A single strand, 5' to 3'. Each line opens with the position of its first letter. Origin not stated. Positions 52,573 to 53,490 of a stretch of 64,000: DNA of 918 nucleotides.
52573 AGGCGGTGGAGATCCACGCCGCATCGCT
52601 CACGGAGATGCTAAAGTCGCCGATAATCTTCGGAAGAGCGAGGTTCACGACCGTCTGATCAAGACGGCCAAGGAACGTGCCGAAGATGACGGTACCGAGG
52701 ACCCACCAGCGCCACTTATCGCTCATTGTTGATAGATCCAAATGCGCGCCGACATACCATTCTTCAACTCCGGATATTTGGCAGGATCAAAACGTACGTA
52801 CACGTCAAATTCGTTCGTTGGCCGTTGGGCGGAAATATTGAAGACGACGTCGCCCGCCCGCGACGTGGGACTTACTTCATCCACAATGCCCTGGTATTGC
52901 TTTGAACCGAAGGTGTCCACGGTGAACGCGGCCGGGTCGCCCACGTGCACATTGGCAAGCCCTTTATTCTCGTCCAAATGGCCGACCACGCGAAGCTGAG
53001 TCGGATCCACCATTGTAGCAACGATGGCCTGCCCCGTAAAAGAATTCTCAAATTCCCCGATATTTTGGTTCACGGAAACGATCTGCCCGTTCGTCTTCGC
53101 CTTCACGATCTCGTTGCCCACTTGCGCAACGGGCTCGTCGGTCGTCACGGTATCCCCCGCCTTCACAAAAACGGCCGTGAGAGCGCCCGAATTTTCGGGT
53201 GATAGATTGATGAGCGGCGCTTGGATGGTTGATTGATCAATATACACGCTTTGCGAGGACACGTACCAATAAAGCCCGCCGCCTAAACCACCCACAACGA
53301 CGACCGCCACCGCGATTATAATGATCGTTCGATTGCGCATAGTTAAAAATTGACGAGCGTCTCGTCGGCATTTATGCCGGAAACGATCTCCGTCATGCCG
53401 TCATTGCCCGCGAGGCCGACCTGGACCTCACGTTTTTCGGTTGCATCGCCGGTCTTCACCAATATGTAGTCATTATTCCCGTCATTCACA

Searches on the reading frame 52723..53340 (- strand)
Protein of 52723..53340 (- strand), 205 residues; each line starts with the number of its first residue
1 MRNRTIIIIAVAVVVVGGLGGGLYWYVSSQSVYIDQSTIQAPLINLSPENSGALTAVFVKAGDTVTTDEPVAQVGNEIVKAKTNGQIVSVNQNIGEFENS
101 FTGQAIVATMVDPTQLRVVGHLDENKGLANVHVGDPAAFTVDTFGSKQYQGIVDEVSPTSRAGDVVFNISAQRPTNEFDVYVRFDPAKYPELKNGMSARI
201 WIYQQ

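Call 95: search_protein_families(library=pfam, proteins=[window:52723-53340:-], max_evalue=0.00001)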
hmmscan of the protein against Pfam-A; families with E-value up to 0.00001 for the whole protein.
window:52723-53340:- (205 aa): 1 family
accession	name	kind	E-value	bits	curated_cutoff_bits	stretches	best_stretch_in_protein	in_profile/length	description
PF13437.12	HlyD_3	-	9.9e-08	33.1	22.2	1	79-187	2-96/106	HlyD family secretion protein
